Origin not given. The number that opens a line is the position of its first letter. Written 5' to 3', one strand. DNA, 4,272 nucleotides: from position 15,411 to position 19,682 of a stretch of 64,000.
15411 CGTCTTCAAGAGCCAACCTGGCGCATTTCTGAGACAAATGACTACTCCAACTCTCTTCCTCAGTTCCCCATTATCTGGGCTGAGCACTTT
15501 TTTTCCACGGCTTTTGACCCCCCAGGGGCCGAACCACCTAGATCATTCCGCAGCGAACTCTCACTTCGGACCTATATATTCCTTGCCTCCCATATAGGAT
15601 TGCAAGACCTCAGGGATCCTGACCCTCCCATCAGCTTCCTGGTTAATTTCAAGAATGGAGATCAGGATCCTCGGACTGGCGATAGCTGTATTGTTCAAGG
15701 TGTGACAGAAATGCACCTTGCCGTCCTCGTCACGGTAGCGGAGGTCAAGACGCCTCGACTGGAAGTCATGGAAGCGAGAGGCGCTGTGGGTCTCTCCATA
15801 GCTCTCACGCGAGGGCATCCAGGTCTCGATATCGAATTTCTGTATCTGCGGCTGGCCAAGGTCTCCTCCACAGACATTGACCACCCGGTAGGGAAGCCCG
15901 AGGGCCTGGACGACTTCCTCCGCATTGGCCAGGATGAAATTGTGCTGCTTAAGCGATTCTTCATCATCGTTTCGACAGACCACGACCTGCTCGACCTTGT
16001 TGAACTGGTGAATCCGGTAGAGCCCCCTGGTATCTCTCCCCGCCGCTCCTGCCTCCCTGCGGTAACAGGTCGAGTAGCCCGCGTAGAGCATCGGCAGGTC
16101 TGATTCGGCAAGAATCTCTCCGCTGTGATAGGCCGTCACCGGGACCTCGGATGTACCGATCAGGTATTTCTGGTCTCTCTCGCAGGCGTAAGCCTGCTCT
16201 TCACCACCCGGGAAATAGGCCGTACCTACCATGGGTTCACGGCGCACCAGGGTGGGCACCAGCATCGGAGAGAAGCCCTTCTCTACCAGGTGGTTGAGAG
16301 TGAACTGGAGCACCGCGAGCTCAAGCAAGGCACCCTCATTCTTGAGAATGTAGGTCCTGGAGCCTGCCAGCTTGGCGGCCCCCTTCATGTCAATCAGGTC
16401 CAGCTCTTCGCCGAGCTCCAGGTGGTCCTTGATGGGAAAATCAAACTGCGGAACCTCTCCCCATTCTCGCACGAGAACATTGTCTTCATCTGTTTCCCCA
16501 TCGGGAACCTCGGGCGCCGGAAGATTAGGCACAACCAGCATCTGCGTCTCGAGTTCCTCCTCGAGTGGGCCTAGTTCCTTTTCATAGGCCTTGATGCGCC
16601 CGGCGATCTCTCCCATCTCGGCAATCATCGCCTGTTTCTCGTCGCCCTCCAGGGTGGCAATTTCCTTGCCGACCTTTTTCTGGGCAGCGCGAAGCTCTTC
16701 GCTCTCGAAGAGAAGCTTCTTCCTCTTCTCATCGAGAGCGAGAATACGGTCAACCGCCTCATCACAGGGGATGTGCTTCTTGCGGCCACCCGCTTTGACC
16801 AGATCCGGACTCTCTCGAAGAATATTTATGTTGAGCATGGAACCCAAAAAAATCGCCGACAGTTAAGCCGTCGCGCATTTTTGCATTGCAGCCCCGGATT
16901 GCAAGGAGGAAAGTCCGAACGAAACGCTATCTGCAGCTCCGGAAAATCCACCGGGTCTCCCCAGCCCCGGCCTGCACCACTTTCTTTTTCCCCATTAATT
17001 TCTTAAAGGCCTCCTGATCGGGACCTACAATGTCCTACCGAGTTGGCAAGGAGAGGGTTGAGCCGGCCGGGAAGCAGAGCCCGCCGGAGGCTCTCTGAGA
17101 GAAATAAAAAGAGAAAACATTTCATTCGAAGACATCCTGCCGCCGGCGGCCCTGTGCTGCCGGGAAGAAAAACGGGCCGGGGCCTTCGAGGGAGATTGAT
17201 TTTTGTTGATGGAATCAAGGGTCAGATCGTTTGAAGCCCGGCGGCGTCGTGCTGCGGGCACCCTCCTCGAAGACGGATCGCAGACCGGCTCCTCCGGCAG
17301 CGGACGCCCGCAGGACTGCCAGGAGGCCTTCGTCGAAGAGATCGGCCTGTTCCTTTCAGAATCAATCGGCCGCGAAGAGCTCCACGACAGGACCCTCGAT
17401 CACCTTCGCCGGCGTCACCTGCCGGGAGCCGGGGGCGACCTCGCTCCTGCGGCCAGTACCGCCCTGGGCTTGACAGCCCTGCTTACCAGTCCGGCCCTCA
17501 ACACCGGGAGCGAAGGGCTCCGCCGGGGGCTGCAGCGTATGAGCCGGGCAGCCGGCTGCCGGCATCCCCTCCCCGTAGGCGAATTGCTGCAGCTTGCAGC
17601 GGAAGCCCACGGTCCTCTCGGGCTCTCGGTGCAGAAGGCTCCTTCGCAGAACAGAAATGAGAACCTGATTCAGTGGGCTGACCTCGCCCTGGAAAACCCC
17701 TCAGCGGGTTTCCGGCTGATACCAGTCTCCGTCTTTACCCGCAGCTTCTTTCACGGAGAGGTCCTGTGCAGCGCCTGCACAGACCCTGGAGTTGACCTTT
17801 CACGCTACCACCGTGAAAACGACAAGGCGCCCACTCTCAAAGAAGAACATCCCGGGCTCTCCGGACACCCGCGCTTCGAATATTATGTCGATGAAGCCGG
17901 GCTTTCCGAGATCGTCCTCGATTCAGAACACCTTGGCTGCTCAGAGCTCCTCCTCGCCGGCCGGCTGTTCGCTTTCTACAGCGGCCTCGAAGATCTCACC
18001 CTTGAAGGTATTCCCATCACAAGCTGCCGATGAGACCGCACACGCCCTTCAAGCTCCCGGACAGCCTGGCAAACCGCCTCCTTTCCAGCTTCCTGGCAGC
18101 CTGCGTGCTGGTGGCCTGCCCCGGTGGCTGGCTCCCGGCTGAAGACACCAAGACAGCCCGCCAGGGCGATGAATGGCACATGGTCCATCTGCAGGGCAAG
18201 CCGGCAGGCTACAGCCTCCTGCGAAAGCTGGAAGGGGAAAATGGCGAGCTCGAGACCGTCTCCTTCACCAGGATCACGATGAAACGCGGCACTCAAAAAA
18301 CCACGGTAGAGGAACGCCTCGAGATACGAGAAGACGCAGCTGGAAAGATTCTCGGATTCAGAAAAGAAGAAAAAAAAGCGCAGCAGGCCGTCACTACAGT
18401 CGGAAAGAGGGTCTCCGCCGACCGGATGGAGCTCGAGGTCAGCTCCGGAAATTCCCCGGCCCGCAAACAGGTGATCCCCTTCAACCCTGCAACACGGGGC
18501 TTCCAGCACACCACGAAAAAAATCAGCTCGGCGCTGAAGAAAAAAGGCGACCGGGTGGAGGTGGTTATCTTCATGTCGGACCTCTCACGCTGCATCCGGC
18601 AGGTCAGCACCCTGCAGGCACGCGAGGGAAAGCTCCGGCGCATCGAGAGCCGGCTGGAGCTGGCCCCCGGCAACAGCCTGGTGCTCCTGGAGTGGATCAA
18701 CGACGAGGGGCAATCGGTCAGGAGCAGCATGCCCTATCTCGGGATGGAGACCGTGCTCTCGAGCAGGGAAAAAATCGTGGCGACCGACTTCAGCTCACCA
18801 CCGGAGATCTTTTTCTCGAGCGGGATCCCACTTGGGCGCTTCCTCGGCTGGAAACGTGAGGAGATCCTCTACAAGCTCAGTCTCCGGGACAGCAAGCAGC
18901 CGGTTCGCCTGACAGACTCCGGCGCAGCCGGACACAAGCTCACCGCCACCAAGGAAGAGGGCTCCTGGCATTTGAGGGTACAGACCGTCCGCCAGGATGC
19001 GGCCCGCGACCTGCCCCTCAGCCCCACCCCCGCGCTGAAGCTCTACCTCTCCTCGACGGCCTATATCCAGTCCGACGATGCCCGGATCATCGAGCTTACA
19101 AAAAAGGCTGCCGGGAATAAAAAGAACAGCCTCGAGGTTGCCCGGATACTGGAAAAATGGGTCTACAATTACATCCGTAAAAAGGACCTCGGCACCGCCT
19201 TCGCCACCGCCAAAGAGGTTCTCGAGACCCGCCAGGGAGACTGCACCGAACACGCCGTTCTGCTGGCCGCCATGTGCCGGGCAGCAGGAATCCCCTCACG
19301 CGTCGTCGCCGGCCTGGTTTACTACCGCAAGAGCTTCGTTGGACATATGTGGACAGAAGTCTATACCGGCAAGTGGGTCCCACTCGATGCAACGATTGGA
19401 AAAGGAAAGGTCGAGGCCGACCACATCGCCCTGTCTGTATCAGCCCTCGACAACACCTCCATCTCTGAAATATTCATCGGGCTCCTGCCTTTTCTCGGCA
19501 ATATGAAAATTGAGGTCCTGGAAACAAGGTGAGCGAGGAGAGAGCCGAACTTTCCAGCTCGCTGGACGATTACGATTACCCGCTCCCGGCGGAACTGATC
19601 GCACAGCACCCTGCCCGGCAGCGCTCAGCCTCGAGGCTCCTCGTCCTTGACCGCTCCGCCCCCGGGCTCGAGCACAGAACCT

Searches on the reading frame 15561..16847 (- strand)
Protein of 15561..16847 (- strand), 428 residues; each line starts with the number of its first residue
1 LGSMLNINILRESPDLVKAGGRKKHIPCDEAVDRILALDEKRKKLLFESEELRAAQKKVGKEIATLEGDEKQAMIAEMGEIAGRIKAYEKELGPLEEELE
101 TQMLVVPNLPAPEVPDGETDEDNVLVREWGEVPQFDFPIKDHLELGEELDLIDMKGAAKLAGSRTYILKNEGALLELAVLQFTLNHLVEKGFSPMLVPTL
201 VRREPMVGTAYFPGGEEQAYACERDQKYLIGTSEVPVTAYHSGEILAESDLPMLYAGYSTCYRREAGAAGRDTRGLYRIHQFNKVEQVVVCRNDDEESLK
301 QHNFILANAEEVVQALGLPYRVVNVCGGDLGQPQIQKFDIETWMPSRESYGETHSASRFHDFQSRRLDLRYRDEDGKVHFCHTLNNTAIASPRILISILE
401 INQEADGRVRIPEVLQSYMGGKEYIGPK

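Call 57: search_protein_families(library=pfam, proteins=[window:15561-16847:-], max_evalue=0.00001)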
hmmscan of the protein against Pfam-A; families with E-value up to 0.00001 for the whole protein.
window:15561-16847:- (428 aa): 2 families
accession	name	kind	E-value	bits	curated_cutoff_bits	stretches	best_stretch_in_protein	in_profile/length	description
PF00587.30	tRNA-synt_2b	-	7.3e-31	108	29.3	1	222-402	3-179/179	tRNA synthetase class II core domain (G, H, P, S and T)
PF02403.27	Seryl_tRNA_N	-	3.9e-24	85.4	28.2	1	4-110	1-108/108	Seryl-tRNA synthetase N-terminal domain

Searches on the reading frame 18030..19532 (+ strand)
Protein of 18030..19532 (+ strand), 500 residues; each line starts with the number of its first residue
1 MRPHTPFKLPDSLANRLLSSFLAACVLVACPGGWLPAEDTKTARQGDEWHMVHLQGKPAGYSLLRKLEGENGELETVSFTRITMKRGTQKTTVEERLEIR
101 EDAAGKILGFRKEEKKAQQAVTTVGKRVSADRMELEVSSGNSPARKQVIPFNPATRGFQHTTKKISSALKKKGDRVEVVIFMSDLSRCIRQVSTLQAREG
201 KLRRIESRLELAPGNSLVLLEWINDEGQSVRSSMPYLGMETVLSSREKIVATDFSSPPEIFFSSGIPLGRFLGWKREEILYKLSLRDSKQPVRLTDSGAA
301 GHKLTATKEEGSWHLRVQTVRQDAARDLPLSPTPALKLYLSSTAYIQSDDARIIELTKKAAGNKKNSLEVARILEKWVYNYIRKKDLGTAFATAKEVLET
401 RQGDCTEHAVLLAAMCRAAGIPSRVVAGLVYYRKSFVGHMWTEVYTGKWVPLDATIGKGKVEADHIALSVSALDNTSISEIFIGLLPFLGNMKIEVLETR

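Call 57: search_protein_families(library=pfam, proteins=[window:18030-19532:+], max_evalue=0.00001)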
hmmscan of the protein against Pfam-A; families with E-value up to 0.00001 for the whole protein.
window:18030-19532:+ (500 aa): 2 families
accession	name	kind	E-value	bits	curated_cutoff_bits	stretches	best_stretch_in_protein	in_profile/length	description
PF01841.26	Transglut_core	-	4.3e-22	78.9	23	1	356-454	3-108/108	Transglutaminase-like superfamily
PF13471.12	Transglut_core3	-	3.3e-09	37.1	26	1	385-444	39-97/117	Transglutaminase-like superfamily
